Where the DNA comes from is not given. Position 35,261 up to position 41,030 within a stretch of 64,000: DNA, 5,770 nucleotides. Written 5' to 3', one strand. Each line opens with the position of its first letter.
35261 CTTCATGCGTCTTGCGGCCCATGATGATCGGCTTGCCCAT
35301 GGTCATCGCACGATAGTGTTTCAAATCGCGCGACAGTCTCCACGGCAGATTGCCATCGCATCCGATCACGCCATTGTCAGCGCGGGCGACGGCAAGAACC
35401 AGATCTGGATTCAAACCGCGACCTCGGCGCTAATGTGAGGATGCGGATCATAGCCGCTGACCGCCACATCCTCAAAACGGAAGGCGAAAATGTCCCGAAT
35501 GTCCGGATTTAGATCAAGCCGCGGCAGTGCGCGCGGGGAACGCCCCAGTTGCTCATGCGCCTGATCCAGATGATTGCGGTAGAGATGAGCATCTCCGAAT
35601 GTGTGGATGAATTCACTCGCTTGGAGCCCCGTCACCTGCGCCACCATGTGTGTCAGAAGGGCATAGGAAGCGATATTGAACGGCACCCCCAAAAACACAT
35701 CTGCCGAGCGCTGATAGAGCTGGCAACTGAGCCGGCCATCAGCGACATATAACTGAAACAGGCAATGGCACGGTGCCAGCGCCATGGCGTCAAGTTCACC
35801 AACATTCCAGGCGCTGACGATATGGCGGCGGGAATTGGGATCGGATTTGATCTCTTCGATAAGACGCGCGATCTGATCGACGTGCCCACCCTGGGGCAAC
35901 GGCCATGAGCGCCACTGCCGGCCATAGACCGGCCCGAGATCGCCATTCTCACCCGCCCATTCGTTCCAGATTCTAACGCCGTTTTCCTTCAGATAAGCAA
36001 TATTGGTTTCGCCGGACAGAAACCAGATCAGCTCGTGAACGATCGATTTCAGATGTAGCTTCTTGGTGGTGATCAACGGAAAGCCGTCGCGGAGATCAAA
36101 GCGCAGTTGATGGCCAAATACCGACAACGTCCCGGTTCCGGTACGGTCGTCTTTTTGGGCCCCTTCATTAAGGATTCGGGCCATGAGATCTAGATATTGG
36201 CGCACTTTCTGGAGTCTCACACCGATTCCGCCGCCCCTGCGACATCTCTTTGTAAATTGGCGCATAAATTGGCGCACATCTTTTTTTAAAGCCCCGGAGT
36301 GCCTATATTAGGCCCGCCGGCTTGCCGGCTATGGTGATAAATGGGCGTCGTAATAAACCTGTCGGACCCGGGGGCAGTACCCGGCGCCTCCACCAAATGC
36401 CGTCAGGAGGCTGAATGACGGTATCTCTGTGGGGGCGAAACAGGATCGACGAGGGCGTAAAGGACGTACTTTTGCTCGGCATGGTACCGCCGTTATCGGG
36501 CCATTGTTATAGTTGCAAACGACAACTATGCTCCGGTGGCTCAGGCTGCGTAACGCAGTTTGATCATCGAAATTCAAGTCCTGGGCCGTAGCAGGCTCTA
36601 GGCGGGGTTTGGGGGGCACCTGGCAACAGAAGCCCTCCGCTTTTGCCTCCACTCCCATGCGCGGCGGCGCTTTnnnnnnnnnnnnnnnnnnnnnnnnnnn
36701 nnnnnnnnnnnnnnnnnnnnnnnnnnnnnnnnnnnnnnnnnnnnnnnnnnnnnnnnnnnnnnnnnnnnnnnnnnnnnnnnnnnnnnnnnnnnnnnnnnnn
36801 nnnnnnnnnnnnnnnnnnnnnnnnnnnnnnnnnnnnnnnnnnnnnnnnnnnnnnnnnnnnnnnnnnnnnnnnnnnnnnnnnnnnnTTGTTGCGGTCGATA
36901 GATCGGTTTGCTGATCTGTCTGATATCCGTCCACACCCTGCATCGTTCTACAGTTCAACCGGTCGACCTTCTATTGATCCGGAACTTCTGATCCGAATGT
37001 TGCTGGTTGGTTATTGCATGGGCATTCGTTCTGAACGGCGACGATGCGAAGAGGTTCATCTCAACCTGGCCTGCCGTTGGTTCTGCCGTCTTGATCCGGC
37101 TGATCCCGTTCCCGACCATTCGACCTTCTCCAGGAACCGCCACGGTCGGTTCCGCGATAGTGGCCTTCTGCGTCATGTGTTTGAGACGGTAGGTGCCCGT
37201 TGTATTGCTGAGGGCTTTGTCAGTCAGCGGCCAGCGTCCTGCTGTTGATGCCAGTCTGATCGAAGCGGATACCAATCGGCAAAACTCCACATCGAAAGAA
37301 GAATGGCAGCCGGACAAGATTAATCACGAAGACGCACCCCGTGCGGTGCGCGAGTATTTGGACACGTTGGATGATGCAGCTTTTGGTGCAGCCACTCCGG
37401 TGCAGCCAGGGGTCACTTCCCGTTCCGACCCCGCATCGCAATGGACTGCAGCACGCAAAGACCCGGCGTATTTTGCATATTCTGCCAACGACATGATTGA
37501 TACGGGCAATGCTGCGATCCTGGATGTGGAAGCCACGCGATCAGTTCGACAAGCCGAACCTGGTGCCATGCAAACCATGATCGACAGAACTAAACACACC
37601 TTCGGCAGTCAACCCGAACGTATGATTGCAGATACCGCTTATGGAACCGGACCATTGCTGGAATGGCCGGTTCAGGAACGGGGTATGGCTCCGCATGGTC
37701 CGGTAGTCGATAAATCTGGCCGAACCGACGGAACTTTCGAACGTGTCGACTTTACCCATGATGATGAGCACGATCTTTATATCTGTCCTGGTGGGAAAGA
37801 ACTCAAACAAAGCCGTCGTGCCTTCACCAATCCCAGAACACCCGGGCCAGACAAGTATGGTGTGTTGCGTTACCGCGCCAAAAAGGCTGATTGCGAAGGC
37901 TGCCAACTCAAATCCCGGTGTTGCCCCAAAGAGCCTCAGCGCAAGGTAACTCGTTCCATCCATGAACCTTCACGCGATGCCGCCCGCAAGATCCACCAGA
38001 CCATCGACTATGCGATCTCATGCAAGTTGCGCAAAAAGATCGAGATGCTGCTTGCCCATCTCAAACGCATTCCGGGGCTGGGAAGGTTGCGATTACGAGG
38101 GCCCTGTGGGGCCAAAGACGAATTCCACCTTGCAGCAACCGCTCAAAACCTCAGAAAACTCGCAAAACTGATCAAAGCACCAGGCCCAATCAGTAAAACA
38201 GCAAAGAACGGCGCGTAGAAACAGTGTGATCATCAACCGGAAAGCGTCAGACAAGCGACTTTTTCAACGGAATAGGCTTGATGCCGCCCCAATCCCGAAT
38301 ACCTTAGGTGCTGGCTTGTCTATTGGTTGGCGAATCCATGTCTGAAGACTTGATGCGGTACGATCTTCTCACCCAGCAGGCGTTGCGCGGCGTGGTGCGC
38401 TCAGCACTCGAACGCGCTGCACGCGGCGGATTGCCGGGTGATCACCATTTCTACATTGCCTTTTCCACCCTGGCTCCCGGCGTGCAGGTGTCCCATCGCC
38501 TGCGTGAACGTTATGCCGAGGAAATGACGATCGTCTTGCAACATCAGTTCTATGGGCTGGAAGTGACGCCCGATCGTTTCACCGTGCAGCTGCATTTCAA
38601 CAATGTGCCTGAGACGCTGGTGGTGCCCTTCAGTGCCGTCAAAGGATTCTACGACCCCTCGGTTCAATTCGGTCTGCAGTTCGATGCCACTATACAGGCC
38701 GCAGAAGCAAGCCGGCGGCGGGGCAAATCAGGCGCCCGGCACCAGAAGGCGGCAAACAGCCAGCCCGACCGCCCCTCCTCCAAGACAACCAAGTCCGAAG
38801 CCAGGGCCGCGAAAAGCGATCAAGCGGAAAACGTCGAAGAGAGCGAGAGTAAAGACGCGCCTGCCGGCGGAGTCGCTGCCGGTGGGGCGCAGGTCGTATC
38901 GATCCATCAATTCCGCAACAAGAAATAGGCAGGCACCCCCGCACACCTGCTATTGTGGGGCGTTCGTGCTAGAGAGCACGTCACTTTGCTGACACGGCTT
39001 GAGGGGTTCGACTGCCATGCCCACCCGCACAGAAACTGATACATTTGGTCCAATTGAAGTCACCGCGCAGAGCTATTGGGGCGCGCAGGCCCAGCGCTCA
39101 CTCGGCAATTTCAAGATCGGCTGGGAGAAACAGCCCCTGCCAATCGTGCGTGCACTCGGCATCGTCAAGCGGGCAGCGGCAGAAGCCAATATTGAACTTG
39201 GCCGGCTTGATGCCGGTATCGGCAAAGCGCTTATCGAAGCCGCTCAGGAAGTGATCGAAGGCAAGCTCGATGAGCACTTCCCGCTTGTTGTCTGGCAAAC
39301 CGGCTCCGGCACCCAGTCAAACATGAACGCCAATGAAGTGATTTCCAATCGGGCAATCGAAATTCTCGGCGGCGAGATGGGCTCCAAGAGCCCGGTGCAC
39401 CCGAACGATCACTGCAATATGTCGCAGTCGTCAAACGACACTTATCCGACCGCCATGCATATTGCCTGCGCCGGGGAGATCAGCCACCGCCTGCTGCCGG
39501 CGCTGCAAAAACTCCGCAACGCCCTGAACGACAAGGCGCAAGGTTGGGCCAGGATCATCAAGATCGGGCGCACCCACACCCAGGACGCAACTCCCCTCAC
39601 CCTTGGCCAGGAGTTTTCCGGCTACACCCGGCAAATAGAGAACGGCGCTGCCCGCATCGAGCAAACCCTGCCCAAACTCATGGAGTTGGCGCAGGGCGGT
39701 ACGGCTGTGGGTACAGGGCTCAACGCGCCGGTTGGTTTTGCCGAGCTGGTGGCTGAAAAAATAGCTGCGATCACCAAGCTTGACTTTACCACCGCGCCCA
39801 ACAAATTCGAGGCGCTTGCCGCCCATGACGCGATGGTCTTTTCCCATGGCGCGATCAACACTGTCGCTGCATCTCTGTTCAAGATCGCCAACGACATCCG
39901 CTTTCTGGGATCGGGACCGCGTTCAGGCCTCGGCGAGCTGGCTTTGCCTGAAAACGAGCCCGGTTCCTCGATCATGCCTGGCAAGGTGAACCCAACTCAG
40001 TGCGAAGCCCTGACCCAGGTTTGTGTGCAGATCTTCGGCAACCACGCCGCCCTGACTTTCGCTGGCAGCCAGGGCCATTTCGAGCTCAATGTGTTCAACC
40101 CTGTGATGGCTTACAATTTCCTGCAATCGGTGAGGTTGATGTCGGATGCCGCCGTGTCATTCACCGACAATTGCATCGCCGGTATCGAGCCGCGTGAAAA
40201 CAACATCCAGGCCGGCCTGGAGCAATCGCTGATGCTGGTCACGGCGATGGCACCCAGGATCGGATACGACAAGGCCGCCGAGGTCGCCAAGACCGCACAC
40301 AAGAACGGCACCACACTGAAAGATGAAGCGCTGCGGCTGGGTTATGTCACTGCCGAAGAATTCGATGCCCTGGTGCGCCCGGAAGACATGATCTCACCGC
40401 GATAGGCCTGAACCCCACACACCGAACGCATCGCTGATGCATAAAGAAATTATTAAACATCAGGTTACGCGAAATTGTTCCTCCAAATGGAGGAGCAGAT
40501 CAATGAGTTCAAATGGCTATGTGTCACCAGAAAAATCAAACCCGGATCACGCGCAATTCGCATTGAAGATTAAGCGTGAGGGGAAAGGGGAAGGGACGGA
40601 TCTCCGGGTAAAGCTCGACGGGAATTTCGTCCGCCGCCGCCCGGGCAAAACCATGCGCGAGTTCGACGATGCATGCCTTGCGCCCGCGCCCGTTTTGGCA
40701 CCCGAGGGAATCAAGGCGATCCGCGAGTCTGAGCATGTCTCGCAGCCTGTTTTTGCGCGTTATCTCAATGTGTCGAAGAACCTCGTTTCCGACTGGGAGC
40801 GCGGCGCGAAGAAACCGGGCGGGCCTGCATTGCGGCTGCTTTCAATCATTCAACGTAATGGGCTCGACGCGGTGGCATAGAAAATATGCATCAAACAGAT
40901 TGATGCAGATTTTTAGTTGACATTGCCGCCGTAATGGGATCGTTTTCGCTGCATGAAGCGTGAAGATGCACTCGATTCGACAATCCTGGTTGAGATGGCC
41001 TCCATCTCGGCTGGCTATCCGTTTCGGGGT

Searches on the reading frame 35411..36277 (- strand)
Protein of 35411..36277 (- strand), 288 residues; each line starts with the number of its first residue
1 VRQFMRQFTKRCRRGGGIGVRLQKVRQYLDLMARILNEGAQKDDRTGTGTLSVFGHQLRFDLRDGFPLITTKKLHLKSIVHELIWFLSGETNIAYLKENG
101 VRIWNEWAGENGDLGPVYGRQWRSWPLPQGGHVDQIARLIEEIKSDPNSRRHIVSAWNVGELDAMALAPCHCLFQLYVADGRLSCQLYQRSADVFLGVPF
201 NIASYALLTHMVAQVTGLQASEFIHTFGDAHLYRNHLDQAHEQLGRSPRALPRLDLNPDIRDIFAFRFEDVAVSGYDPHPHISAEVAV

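Call 11: search_protein_families(library=pfam, proteins=[window:35411-36277:-], max_evalue=0.01)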
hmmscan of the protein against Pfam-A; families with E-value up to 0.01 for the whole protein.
window:35411-36277:- (288 aa): 1 family
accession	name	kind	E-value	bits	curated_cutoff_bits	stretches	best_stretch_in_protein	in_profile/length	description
PF00303.24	Thymidylat_synt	-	1.3e-124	415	24.3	1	26-288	1-266/266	Thymidylate synthase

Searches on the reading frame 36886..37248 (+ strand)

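Call 11: search_protein_families(library=pfam, proteins=[window:36886-37248:+], max_evalue=0.01)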
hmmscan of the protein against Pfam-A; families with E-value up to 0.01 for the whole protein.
window:36886-37248:+ (120 aa): 1 family
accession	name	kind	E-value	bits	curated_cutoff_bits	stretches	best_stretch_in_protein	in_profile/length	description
PF05598.16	DUF772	-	3.3e-25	88.3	23.1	1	26-102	1-74/74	Transposase domain (DUF772)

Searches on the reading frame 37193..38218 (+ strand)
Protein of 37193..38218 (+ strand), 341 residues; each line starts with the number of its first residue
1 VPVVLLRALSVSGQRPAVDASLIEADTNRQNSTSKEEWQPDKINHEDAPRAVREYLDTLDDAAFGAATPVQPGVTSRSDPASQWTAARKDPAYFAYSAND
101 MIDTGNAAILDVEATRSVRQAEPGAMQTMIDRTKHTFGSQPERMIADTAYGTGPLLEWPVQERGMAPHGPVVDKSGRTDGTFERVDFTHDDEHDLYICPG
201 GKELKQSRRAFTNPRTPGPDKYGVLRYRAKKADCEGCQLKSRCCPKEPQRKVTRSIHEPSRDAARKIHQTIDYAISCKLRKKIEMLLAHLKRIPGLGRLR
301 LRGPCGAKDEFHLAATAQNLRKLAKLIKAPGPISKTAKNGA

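Call 11: search_protein_families(library=pfam, proteins=[window:37193-38218:+], max_evalue=0.01)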
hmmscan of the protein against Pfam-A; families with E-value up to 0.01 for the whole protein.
window:37193-38218:+ (341 aa): 2 families
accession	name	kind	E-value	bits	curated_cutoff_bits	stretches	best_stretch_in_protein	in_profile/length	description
PF13751.12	DDE_Tnp_1_6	-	2.8e-14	53.9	25.1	1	197-323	1-124/125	Transposase DDE domain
PF01609.27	DDE_Tnp_1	-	1.5e-06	28.6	23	1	80-320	21-200/200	Transposase DDE domain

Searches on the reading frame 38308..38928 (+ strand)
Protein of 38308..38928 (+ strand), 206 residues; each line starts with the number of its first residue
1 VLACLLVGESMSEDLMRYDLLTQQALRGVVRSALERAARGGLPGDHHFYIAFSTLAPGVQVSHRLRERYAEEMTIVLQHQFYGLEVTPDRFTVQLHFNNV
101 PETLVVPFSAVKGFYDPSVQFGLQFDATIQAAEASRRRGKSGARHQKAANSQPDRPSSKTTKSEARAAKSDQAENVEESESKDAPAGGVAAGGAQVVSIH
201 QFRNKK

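Call 11: search_protein_families(library=pfam, proteins=[window:38308-38928:+], max_evalue=0.01)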
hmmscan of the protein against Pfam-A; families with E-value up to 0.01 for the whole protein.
window:38308-38928:+ (206 aa): 2 families
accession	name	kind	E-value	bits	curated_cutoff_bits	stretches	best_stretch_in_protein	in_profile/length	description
PF04386.18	SspB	-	3.7e-48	163.9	27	1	22-167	3-129/156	Stringent starvation protein B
PF04086.19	SRP-alpha_N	-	0.0039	17.5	25.4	1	115-184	85-157/301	Signal recognition particle, alpha subunit, N-terminal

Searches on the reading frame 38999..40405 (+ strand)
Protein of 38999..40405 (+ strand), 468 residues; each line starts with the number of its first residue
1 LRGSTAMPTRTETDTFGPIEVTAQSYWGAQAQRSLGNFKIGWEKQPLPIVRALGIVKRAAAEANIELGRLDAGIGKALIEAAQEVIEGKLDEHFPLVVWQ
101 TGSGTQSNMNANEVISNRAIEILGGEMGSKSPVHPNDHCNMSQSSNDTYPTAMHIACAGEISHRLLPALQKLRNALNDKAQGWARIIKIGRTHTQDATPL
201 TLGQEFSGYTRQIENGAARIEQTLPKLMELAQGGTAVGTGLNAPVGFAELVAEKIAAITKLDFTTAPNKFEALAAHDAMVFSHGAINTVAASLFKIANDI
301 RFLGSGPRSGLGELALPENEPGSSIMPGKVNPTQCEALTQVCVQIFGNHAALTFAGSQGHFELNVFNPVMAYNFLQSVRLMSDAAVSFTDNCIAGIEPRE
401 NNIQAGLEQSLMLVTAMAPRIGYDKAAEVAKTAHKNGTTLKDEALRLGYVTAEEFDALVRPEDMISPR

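Call 6: search_protein_families(library=ncbifam, proteins=[window:38999-40405:+], max_evalue=0.001)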
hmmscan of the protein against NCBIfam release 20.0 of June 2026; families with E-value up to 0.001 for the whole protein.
window:38999-40405:+ (468 aa): 17 families
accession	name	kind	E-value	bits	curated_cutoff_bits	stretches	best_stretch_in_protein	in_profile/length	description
TIGR00979.1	fumC_II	equivalog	4.3e-226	751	664.75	1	10-466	2-458/458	class II fumarate hydratase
NF009089.0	PRK12425.1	equivalog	1.2e-191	637.5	840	1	9-466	2-459/464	class II fumarate hydratase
NF008909.0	PRK12273.1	subfamily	1.3e-154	515.6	510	1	7-467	3-464/474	aspartate ammonia-lyase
TIGR00839.1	aspA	equivalog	1.1e-138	463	681.2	1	10-467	1-459/468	aspartate ammonia-lyase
NF011092.0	PRK14515.1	subfamily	2.6e-129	432.2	876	1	9-467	11-468/479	aspartate ammonia-lyase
TIGR00928.1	purB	equivalog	2.2e-24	86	326.2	1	142-426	94-377/436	adenylosuccinate lyase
NF006554.0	PRK09053.1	equivalog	8.6e-19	67.7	595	1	161-437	124-398/453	3-carboxy-cis,cis-muconate cycloisomerase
TIGR02426.1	protocat_pcaB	equivalog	1.4e-17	63.6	355.75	1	143-353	97-296/338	3-carboxy-cis,cis-muconate cycloisomerase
NF006500.1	PRK08937.2-4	subfamily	1.2e-15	57.3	626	1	162-442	123-405/448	adenylosuccinate lyase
TIGR00838.1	argH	equivalog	1.7e-15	57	279.5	1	140-352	102-304/455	argininosuccinate lyase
NF006764.0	PRK09285.1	equivalog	4.7e-14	51.6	446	1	142-336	120-308/456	adenylosuccinate lyase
NF008964.0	PRK12308.1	equivalog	8.6e-13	47.5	657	1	142-352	106-306/624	argininosuccinate lyase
NF052536.2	CoM_syn_XcbD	exception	1.3e-12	47.2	600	1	160-442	121-405/443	3-sulfopropionylcysteine synthase XcbD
NF002563.0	PRK02186.1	subfamily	1.9e-11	42.9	625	1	142-438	513-798/890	argininosuccinate lyase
NF052556.1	NtrsucLyaStm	equivalog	2.2e-10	40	650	1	59-355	39-330/466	nitrosuccinate lyase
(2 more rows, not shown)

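Call 34: find_encoding_contigs(protein=window:39017-40405:+, flank=10000, max_places=10)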
Protein window:39017-40405:+ (462 aa): no gene with exactly this product is on record in the collection.

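Call 35: find_homologous_proteins(query=window:39017-40405:+, max_evalue=1e-100)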
Query window:39017-40405:+ (462 aa): 8000 proteins with E <= 1e-100 among 8000 candidates; the best 120 are listed.
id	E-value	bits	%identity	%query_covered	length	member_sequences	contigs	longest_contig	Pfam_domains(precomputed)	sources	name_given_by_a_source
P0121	0.0e+0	1034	100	100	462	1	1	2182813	PF10415.15,PF00206.26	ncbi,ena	-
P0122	1.9e-288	975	94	100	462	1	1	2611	PF10415.15,PF00206.26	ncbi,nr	ncbi:MAG: class II fumarate hydratase [Rhizobiales bacterium]|nr:class II fumarate hydratase [Hyphom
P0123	4.8e-276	934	89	99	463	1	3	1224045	PF10415.15,PF00206.26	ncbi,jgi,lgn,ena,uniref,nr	ncbi:class II fumarate hydratase [Parvibaculum sp.]|jgi:fumarate hydratase class II|uniref:class II 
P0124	8.3e-276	933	88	99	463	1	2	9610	PF10415.15,PF00206.26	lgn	-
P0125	2.8e-275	931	88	99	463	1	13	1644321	PF10415.15,PF00206.26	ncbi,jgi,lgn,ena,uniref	ncbi:class II fumarate hydratase [Parvibaculum sp.]|jgi:fumarate hydratase class II|uniref:class II 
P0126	7.1e-275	930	88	99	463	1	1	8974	PF10415.15,PF00206.26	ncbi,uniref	ncbi:class II fumarate hydratase [Parvibaculum sp.]|uniref:class II fumarate hydratase n=1 Tax=Parvi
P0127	8.0e-275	930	88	99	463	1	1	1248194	PF10415.15,PF00206.26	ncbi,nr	ncbi:class II fumarate hydratase [Agaricicola taiwanensis]|nr:class II fumarate hydratase [Agaricico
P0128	9.6e-275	930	88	99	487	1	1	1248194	PF10415.15,PF00206.26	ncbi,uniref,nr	ncbi:fumarate hydratase class II [Agaricicola taiwanensis]|uniref:Fumarate hydratase class II n=2 Ta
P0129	1.4e-274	929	88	99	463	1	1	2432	PF10415.15,PF00206.26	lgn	-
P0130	1.5e-274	929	88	99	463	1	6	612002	PF10415.15,PF00206.26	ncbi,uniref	ncbi:MAG: class II fumarate hydratase [Parvibaculum sp.]|uniref:class II fumarate hydratase n=1 Tax=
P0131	2.3e-274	928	89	99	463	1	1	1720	PF10415.15,PF00206.26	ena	-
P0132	6.1e-274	927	88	99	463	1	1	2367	PF10415.15,PF00206.26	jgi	-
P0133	6.2e-274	927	89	99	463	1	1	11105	PF10415.15,PF00206.26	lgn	-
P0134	6.7e-274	927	88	99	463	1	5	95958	PF10415.15,PF00206.26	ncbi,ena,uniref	ncbi:MAG: class II fumarate hydratase [Parvibaculum sp.]|uniref:class II fumarate hydratase n=1 Tax=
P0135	1.4e-273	926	89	99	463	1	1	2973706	PF10415.15,PF00206.26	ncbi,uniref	ncbi:class II fumarate hydratase [Parvibaculum sp.]|uniref:class II fumarate hydratase n=1 Tax=Parvi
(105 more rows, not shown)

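Call 36: find_encoding_contigs(protein=P0121, flank=10000, max_places=3)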
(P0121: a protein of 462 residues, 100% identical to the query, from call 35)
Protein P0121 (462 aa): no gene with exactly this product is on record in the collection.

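Call 37: find_encoding_contigs(protein=P0123, flank=10000, max_places=3)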
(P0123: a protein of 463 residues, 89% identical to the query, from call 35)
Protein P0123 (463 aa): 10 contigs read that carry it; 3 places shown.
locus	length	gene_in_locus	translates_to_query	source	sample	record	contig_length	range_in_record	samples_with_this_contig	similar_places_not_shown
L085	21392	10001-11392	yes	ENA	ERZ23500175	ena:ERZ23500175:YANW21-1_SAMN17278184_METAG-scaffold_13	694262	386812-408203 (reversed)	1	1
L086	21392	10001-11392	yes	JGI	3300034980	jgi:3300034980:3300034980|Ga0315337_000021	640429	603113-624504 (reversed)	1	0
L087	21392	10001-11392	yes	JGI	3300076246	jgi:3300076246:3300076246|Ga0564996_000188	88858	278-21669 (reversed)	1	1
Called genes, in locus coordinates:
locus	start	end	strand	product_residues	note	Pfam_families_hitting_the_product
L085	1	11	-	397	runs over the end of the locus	PF12221:HflK_N, PF01145:Band_7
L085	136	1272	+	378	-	PF01883:FeS_assembly_P, PF00142:Fer4_NifH (faint), PF01656:CbiA, PF02374:ArsA_ATPase (faint), PF09140:MipZ, PF10609:ParA, PF13614:AAA_31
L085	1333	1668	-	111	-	-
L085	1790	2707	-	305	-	PF08450:SGL, PF01436:NHL (faint)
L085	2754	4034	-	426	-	PF00890:FAD_binding_2 (faint), PF01593:Amino_oxidase, PF07992:Pyr_redox_2 (faint), PF12831:FAD_oxidored (weak), PF13450:NAD_binding_8, PF13738:Pyr_redox_3 (faint)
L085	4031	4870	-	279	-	PF07224:Chlorophyllase (faint), PF00756:Esterase, PF12146:Hydrolase_4 (weak)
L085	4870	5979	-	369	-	PF08240:ADH_N, PF00107:ADH_zinc_N, PF13602:ADH_zinc_N_2 (weak)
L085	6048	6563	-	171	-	PF00186:DHFR_1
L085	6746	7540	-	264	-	PF00303:Thymidylat_synt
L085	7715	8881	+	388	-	PF01244:Peptidase_M19, PF04909:Amidohydro_2 (weak)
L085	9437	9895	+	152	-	PF04386:SspB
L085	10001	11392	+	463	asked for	PF00206:Lyase_1, PF10415:FumaraseC_C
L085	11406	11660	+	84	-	PF13467:RHH_4, PF01402:RHH_1 (faint)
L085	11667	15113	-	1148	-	PF05170:AsmA, PF05359:DUF748, PF13116:YhdP (faint), PF05170:AsmA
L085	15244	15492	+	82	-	PF13770:DUF4169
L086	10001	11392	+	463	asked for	PF00206:Lyase_1, PF10415:FumaraseC_C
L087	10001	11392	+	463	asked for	PF00206:Lyase_1, PF10415:FumaraseC_C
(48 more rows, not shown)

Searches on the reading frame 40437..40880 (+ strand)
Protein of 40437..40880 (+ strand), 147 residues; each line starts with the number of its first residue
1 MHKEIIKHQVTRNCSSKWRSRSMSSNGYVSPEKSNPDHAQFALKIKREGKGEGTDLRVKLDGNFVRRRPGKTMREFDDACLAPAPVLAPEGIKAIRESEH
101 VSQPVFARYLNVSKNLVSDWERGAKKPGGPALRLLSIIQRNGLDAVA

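Call 6: search_protein_families(library=ncbifam, proteins=[window:40437-40880:+], max_evalue=0.001)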
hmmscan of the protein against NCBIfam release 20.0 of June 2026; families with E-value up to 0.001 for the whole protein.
window:40437-40880:+ (147 aa): 3 families
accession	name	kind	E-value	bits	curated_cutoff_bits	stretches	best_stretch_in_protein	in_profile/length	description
TIGR03830.1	CxxCG_CxxCG_HTH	subfamily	3.8e-07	29.9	61.8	1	74-140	52-118/127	type II TA system antitoxin MqsA family protein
NF041265.1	NadS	equivalog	2.6e-05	24.4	60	1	92-141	35-84/94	NadS family protein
NF007481.0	PRK10072.1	equivalog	0.00037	20.9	110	1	92-141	38-87/96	HTH-type transcriptional regulator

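Call 11: search_protein_families(library=pfam, proteins=[window:40437-40880:+], max_evalue=0.01)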
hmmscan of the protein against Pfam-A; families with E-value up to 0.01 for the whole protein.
window:40437-40880:+ (147 aa): 2 families
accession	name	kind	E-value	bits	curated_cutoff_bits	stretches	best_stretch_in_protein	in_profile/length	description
PF01381.28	HTH_3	-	9.6e-06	26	23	1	92-136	1-45/55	Helix-turn-helix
PF13560.12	HTH_31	-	0.0011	19.7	27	1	93-133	7-48/64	Helix-turn-helix domain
